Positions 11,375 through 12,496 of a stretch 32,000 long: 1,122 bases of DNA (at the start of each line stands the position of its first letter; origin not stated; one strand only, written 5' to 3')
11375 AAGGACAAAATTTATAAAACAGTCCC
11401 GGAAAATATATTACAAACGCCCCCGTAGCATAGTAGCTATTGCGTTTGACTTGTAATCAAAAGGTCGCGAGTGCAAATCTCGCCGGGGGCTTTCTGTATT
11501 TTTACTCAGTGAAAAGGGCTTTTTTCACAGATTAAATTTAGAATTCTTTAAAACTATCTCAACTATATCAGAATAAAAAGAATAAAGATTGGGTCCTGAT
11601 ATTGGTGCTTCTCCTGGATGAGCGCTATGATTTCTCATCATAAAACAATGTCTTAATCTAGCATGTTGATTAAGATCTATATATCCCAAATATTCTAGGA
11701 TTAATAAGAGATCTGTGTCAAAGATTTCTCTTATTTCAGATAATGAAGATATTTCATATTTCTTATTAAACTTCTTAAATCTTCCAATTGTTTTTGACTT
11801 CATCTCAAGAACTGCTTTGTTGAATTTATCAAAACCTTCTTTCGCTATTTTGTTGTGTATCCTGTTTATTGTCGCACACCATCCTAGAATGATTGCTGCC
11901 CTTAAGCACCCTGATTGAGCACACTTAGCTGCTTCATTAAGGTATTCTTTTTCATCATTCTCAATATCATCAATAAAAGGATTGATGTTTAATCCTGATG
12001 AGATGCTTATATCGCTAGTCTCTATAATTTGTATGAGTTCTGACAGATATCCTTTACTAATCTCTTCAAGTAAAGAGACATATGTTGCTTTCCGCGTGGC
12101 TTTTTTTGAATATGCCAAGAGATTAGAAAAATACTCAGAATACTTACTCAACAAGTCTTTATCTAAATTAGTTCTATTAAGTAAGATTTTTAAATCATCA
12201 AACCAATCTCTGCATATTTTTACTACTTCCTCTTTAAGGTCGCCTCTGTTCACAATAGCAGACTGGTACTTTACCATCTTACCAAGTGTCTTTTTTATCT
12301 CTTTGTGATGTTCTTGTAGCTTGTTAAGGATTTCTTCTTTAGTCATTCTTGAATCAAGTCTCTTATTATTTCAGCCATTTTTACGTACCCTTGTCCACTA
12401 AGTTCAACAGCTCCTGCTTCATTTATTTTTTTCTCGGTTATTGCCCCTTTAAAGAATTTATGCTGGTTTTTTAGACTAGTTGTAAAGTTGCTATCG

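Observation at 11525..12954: Translationally coupled two-gene module (unknown 203-aa protein plus 273-aa HEPN protein) is a candidate new toxin-antitoxin or abortive-infection system on an archaeal integrative element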

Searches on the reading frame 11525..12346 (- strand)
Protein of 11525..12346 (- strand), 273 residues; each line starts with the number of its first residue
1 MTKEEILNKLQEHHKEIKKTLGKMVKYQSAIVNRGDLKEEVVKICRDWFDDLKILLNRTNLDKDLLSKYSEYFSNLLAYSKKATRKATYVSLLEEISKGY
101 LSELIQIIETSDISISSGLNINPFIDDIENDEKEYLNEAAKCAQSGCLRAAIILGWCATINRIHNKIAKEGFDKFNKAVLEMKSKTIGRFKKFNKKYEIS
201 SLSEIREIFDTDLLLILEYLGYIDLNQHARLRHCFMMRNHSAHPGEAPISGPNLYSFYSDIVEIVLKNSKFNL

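Call 3: search_protein_families(library=pfam, proteins=[window:11525-12346:-], max_evalue=1)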
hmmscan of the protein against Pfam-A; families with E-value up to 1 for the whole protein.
window:11525-12346:- (273 aa): 4 families
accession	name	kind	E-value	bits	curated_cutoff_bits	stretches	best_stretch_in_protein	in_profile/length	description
PF19326.5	AMP_deaminase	-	0.011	14.5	27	1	158-223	225-292/630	AMP deaminase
PF17083.10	Swm2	-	0.034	14.6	25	1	16-78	9-70/130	Nucleolar protein Swm2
PF24861.2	SUS_N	-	0.068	13.8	25.4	1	3-48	6-51/115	Sucrose synthase N-terminal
PF03789.18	ELK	-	0.087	13.2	21.3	1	64-76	5-17/22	ELK domain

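Call 4: search_protein_families(library=padloc, proteins=[window:11525-12346:-], max_evalue=1)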
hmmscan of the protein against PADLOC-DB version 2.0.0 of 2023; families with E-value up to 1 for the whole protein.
window:11525-12346:- (273 aa): 0 families

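Call 10: find_homologous_proteins(query=window:11525-12346:-)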
Query window:11525-12346:- (273 aa): 172 proteins with E <= 0.001 among 1406 candidates; the best 120 are listed.
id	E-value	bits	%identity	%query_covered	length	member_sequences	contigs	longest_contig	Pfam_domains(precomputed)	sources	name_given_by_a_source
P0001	3.4e-175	599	100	100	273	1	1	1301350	PF27235.1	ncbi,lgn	-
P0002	3.0e-87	311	51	99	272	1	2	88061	PF27235.1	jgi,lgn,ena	-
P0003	4.0e-83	297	50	99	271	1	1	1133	PF27235.1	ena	-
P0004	6.5e-82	293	51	99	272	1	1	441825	PF27235.1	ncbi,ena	-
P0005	4.3e-80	287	50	99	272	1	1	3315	PF27235.1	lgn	-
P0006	5.9e-75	270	48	99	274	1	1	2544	PF27235.1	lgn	-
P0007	6.1e-75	270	56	82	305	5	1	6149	PF27235.1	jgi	jgi:hypothetical protein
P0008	1.3e-74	269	49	97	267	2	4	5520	PF27235.1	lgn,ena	-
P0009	2.4e-74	268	49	99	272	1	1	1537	PF27235.1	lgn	-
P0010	5.3e-74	267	47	99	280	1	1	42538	PF27235.1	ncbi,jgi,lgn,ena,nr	ncbi:MAG TPA: hypothetical protein VNH44_00300 [Micropepsaceae bacterium]|nr:hypothetical protein [M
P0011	5.9e-74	267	46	99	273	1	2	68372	PF27235.1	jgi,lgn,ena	jgi:hypothetical protein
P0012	2.2e-73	265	51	90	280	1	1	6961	PF27235.1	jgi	jgi:hypothetical protein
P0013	2.2e-73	265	49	99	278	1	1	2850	PF27235.1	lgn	-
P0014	3.3e-73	265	48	99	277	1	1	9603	PF27235.1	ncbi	-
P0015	4.1e-73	264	46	99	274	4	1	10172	PF27235.1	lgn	-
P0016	1.0e-72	263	47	99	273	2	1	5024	PF27235.1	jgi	jgi:hypothetical protein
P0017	1.1e-72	263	47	99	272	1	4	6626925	PF27235.1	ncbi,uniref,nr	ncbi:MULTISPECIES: hypothetical protein [unclassified Bradyrhizobium]|uniref:hypothetical protein n=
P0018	1.7e-72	262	51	92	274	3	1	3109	PF27235.1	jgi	jgi:hypothetical protein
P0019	2.2e-72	262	48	99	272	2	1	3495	PF27235.1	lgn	-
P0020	4.9e-72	261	46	99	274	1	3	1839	PF27235.1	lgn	-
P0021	5.1e-72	261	53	84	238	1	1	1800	PF27235.1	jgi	jgi:hypothetical protein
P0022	8.2e-72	260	47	99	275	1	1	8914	PF27235.1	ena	-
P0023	1.1e-71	260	46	100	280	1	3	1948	PF27235.1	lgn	-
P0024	1.1e-71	260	53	84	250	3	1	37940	PF27235.1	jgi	jgi:hypothetical protein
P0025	1.4e-71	259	45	99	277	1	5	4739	PF27235.1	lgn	-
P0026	2.8e-71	258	47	99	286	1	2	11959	PF27235.1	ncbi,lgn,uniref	ncbi:MAG TPA: hypothetical protein VGC77_20405 [Rhodopseudomonas sp.]|uniref:hypothetical protein n=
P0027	4.3e-71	258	46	99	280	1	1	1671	PF27235.1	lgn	-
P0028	4.4e-71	258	49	99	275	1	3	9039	PF27235.1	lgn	-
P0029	6.4e-71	257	46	99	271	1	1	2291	PF27235.1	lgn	-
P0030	7.5e-71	257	48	99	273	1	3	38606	PF27235.1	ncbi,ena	-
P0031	1.7e-70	256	46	100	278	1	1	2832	PF27235.1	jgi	-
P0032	2.1e-70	256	48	99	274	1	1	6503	PF27235.1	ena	-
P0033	2.1e-70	256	45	100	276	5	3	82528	PF27235.1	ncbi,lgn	ncbi:MAG: hypothetical protein WCF20_14625 [Methylovirgula sp.]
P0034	2.5e-70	255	51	84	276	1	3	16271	PF27235.1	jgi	jgi:hypothetical protein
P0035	2.7e-70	255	48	94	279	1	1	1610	PF27235.1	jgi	jgi:hypothetical protein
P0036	3.1e-70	255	46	100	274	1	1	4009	PF27235.1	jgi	jgi:hypothetical protein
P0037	3.8e-70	255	44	100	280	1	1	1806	PF27235.1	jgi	jgi:hypothetical protein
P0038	5.5e-70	254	46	99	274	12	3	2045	PF27235.1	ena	-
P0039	5.9e-70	254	45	99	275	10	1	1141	PF27235.1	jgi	-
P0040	7.0e-70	254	46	99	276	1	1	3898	PF27235.1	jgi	jgi:hypothetical protein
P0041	7.7e-70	254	46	99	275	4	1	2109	PF27235.1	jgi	jgi:hypothetical protein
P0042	1.0e-69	253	50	84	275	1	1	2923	PF27235.1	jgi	jgi:hypothetical protein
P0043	1.4e-69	253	45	99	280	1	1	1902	PF27235.1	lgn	-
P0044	1.5e-69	253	45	99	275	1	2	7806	PF27235.1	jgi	jgi:hypothetical protein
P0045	2.6e-69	252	48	92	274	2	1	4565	PF27235.1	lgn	-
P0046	2.6e-69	252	51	84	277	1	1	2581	PF27235.1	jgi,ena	-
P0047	2.9e-69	252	45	100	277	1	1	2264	PF27235.1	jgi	jgi:hypothetical protein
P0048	3.2e-69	252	45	99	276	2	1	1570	PF27235.1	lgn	-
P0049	3.9e-69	251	45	99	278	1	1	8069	PF27235.1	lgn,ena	-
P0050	3.9e-69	251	46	99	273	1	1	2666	PF27235.1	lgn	-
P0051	4.3e-69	251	46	99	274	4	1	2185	PF27235.1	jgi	jgi:hypothetical protein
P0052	4.6e-69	251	47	98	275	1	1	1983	PF27235.1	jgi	jgi:hypothetical protein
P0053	8.7e-69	250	46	99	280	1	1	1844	PF27235.1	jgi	jgi:hypothetical protein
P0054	8.8e-69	250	45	99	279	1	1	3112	PF27235.1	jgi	jgi:hypothetical protein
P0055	1.0e-68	250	46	99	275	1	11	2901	PF27235.1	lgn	-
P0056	1.1e-68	250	45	99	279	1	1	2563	PF27235.1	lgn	-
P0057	1.1e-68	250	45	99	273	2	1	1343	PF27235.1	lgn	-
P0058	1.1e-68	250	49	92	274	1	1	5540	PF27235.1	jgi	jgi:hypothetical protein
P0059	1.3e-68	250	45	99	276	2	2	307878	PF27235.1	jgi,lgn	-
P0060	1.9e-68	249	46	99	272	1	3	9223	PF27235.1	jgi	jgi:hypothetical protein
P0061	2.4e-68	249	50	84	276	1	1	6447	PF27235.1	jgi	jgi:hypothetical protein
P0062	2.6e-68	249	45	99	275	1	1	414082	PF27235.1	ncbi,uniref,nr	ncbi:hypothetical protein [Bradyrhizobium liaoningense]|uniref:hypothetical protein n=1 Tax=Bradyrhi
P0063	2.8e-68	249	47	95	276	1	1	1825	PF27235.1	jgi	-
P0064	3.6e-68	248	45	99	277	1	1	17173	PF27235.1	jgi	-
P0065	3.7e-68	248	51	90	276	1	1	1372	PF27235.1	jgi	jgi:hypothetical protein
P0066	4.0e-68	248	47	99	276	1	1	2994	PF27235.1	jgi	jgi:hypothetical protein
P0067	6.1e-68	247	45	99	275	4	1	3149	PF27235.1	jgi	jgi:hypothetical protein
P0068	6.5e-68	247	44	99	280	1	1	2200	PF27235.1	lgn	-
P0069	6.9e-68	247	45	99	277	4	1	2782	PF27235.1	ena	-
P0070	7.6e-68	247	50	89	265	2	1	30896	PF27235.1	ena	-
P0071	1.0e-67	247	43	99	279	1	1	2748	PF27235.1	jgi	jgi:hypothetical protein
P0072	1.2e-67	247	45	99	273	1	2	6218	PF27235.1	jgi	jgi:hypothetical protein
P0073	1.2e-67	246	44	99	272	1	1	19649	PF27235.1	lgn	-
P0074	1.5e-67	246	52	83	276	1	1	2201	PF27235.1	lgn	-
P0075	1.6e-67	246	44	99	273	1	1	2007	PF27235.1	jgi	jgi:hypothetical protein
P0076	1.9e-67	246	45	99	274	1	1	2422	PF27235.1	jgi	jgi:hypothetical protein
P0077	2.0e-67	246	50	84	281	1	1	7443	PF27235.1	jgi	jgi:hypothetical protein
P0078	2.1e-67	246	50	84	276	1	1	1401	PF27235.1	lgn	-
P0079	2.4e-67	246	44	99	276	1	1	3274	PF27235.1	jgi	jgi:hypothetical protein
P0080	3.0e-67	245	44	99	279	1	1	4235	PF27235.1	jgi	jgi:hypothetical protein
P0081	3.7e-67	245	50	84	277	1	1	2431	PF27235.1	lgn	-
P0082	4.9e-67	244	46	99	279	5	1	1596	PF27235.1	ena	-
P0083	5.7e-67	244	49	84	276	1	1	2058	PF27235.1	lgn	-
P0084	1.4e-66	243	45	99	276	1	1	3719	PF27235.1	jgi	jgi:hypothetical protein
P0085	1.5e-66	243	45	99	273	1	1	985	PF27235.1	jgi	jgi:hypothetical protein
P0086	2.2e-66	242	45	99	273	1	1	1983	PF27235.1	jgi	jgi:hypothetical protein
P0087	2.3e-66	242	46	99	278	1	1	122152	PF27235.1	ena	-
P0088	2.9e-66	242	45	99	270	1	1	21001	PF27235.1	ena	-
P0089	4.1e-66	241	48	99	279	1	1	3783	PF27235.1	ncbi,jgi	jgi:hypothetical protein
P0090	6.2e-66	241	50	84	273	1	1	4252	PF27235.1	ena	-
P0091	7.2e-66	241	46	99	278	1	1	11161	PF27235.1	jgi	jgi:hypothetical protein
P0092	1.5e-65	240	50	82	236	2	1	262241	PF27235.1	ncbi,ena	-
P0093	4.4e-65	238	50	85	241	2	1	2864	PF27235.1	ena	-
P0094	6.1e-65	238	43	99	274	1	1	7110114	PF27235.1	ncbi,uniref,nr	ncbi:hypothetical protein FJN17_26825 [Bradyrhizobium symbiodeficiens]|uniref:RiboL-PSP-HEPN domain-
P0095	6.8e-65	237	46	89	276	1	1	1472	PF27235.1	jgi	jgi:hypothetical protein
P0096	1.3e-64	237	44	99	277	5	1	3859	PF27235.1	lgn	-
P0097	2.4e-64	236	41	99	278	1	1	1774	PF27235.1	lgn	-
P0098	2.7e-64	236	42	99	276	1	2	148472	PF27235.1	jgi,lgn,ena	-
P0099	5.7e-64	234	43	99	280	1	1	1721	PF27235.1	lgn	-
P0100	7.1e-64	234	43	100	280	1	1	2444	PF27235.1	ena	-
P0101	9.2e-64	234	43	95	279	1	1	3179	PF27235.1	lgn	-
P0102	1.0e-63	234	44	100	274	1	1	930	PF27235.1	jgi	-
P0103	1.0e-63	234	54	75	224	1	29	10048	PF27235.1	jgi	jgi:hypothetical protein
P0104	1.2e-63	233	43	99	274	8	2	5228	PF27235.1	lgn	-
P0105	1.5e-63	233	48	84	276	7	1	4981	PF27235.1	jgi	jgi:hypothetical protein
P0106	1.5e-63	233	52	77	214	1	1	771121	PF27235.1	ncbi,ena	-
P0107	1.5e-63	233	68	52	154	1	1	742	PF27235.1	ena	-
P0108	8.3e-63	231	40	99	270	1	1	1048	PF27235.1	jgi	jgi:hypothetical protein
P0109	1.0e-62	230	48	89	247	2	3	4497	PF27235.1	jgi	jgi:hypothetical protein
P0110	1.8e-62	230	50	83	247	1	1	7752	PF27235.1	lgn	-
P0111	1.9e-61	226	53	77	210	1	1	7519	PF27235.1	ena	-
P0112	2.5e-61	226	44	98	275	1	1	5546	PF27235.1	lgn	-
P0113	3.3e-61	225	55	69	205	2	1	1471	PF27235.1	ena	-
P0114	7.2e-61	224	56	69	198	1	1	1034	PF27235.1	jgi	jgi:hypothetical protein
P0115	9.0e-61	224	42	100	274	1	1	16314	PF27235.1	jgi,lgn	-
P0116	2.1e-60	223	43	99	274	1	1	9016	PF27235.1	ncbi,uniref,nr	ncbi:hypothetical protein DYI24_14900 [Rhodopseudomonas sp. BR0C11]|uniref:hypothetical protein n=1 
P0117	2.9e-60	222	44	99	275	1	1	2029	PF27235.1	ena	-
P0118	5.5e-60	221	43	100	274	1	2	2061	PF27235.1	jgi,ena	-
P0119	5.8e-60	221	43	99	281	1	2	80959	PF27235.1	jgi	jgi:hypothetical protein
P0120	7.4e-60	221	41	99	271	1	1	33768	PF27235.1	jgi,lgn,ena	-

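Call 12: find_encoding_contigs(protein=P0002, flank=6000, max_places=3)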
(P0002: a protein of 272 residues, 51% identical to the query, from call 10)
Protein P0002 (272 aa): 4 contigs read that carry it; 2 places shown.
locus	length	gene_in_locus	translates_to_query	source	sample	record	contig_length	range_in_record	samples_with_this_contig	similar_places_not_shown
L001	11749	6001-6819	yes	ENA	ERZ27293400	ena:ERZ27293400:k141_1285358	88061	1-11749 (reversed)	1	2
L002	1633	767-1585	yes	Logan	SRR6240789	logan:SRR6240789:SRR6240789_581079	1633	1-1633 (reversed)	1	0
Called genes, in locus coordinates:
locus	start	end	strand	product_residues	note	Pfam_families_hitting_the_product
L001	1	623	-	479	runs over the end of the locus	-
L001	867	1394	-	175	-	-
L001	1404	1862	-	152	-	-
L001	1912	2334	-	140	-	-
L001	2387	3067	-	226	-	-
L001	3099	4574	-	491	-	PF01139:RtcB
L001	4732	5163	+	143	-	-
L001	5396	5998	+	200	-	-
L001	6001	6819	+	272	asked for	PF27235:AF_1680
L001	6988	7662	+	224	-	-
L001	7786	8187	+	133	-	-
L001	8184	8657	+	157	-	PF03073:TspO_MBR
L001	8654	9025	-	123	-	-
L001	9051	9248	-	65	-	PF04070:DUF378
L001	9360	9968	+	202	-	-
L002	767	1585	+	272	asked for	PF27235:AF_1680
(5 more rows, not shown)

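Call 13: find_encoding_contigs(protein=P0004, flank=6000, max_places=3)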
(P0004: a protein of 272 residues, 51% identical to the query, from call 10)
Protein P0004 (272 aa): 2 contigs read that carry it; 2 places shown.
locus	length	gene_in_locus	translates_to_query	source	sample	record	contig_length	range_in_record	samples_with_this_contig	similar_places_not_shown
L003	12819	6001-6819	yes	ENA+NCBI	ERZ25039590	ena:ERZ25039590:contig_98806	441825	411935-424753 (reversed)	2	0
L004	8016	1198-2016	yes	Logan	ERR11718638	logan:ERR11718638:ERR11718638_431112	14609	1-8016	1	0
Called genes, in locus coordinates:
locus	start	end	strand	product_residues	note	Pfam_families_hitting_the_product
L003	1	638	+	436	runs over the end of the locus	PF00342:PGI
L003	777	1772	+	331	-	-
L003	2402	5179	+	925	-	PF08471:Ribonuc_red_2_N, PF02867:Ribonuc_red_lgC, PF12637:TSCPD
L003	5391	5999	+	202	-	-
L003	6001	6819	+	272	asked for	PF27235:AF_1680 (weak)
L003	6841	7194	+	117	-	PF00903:Glyoxalase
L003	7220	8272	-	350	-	-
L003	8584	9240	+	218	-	-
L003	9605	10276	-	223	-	-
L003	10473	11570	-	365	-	-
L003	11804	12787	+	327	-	-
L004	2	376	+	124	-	?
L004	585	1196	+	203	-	-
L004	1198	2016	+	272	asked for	PF27235:AF_1680 (weak)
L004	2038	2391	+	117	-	PF00903:Glyoxalase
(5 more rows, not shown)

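Call 14: find_encoding_contigs(protein=P0017, flank=6000, max_places=3)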
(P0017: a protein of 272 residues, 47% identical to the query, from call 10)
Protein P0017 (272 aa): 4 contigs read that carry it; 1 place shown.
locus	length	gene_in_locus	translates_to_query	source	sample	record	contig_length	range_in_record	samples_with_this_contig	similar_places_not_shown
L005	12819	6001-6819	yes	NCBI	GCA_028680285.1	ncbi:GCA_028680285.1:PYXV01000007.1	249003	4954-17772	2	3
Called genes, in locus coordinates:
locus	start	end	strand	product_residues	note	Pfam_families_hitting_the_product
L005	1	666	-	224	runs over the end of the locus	-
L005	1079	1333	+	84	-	PF07238:PilZ (weak)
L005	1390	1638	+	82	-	-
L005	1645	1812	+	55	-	-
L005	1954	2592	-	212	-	PF02798:GST_N, PF13409:GST_N_2, PF13417:GST_N_3, PF00043:GST_C (faint)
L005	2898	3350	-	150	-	PF00903:Glyoxalase, PF13669:Glyoxalase_4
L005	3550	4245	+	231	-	PF12686:DUF3800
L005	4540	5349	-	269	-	PF14279:HNH_5 (weak)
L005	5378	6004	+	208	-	-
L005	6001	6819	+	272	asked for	PF27235:AF_1680 (weak)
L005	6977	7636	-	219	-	PF01370:Epimerase, PF07993:NAD_binding_4 (faint), PF13460:NAD_binding_10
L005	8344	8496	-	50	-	-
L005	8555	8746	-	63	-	PF11272:DUF3072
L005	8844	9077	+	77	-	-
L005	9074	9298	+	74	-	-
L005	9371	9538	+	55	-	-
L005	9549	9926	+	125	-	-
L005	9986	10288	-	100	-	-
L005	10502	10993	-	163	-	-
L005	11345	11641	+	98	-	PF00216:Bac_DNA_binding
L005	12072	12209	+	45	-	-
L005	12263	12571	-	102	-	-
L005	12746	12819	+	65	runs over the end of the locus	-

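Call 16: search_solved_structures(query=window:11525-12346:-, max_evalue=10, show_alignments=2)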
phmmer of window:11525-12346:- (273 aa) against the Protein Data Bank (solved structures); distinct sequences matched with E-value up to 10: 0.

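Call 18: search_protein_families(library=ncbifam, proteins=[window:11525-12346:-, L005:5378-6004:+], max_evalue=1)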
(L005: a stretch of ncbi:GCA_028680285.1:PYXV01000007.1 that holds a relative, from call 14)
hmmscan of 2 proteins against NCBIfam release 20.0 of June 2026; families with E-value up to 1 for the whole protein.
window:11525-12346:- (273 aa): 1 family
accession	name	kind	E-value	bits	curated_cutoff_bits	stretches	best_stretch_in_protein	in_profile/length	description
NF005759.0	PRK07583.1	equivalog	0.07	11.8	403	1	112-182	219-289/438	cytosine deaminase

L005:5378-6004:+ (208 aa): 0 families

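Call 21: find_related_loci(query=A1, collection=genome_contigs, flank=6000)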
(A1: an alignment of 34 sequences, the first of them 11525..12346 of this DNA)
Query A1 (273 aa) in genome_contigs; peptide patterns used: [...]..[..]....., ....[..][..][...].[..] (x = any residue, [..] = any of these).
92 stretches matched a pattern; 17 encode a relative of the query (tblastn E <= 1e-3); 17 distinct loci.
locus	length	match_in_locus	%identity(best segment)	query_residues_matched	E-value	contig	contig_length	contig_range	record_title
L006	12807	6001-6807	51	3-271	2e-88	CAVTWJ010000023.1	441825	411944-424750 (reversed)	MAG: candidate division FCPU426 bacterium isolate MFD09286.bin.2.88 genome assembly, contig: contig_98806, whole genome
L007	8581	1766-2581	47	3-273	2e-82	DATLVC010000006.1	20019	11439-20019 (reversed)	MAG TPA_asm: Micropepsaceae bacterium isolate SMAG_U13182 k141_195144, whole genome shotgun sequence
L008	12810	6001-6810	47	3-273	2e-81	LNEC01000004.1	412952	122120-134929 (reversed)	MAG: Bradyrhizobiaceae bacterium Ga0074131 Ga0074131_103.1, whole genome shotgun sequence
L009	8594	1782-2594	47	3-273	2e-81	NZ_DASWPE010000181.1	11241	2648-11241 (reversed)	MAG: Rhodopseudomonas sp. isolate SMAG_U3459 k141_1227746, whole genome shotgun sequence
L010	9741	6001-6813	48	3-273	2e-80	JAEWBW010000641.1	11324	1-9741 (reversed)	MAG: Proteobacteria bacterium isolate OH_PBB_268 k127_587964, whole genome shotgun sequence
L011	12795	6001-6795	44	1-273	3e-79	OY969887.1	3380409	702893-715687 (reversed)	MAG: uncultured Alphaproteobacteria bacterium isolate MFD01231.bin.c.3 genome assembly, chromosome: 1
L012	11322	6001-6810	46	3-273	6e-79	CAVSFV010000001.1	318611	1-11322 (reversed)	MAG: uncultured Alphaproteobacteria bacterium isolate MFD01828.bin.1.100 genome assembly, contig: contig_10106, whole ge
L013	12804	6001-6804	47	3-271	7e-79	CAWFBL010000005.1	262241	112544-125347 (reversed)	MAG: uncultured proteobacterium isolate MFD02416.bin.1.311 genome assembly, contig: contig_28305, whole genome shotgun s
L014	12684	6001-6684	50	46-273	2e-76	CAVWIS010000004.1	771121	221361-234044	MAG: uncultured Alphaproteobacteria bacterium isolate MFD02159.bin.2.123 genome assembly, contig: contig_17406, whole ge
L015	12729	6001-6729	49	32-273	4e-75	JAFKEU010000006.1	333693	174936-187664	MAG: Alphaproteobacteria bacterium isolate SCN18_30_10_14_R2_B_65_16_B SCN18_30_10_14_R2_B_scaffold_48, whole genome sho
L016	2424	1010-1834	40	1-273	5e-64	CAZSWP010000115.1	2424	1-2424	MAG TPA_asm: uncultured archaeon isolate SRP141376_co1_380 genome assembly, contig: NODE_64208_length_2424_cov_1.894892,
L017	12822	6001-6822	38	2-273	2e-58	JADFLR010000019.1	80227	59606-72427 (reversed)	MAG: Bacteroidetes bacterium isolate B54T1B5 B54T1B5_NODE110, whole genome shotgun sequence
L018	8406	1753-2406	43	55-272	5e-57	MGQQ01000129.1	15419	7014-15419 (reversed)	MAG: Deltaproteobacteria bacterium RBG_16_49_23 RBG_16_scaffold_6061, whole genome shotgun sequence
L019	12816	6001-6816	44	2-273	6e-75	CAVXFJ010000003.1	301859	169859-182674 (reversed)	MAG: uncultured proteobacterium isolate MFD02416.bin.1.330 genome assembly, contig: contig_11960, whole genome shotgun s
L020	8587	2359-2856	44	107-272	2e-44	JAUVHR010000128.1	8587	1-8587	MAG: Candidatus Thorarchaeota archaeon isolate CSMAG_407 CSMAG_407_k141_1043328_length_8587_cov_6.4985, whole genome sho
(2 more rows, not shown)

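Call 30: predict_structure(alignment_id=A1)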
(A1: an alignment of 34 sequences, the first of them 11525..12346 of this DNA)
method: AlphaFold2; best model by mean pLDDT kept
length: 273 residues; sequences in the alignment: 34
mean_pLDDT: 90.7   pTM: 0.62
mean pLDDT of the five models: 90.7, 90.2, 89.7, 89.5, 89.2
residues with pLDDT >= 90: 197; 70-90: 65; 50-70: 11; < 50: 0
segments of 3 or more residues with pLDDT < 50: none
pLDDT, mean of each block of 10 residues (from residue 1): 86 97 94 89 94 85 90 95 93 95 88 68 87 90 88 95 95 96 94 93 92 96 97 91 72 94 95 84
secondary structure, 60 per line:
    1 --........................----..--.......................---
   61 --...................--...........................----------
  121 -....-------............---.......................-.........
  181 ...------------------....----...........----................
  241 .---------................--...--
elements in order: H3-26 H35-57 H63-81 H86-110 H122-125 H133-144 H148-170 H172-183 H202-205 H210-220 H225-241 H251-266
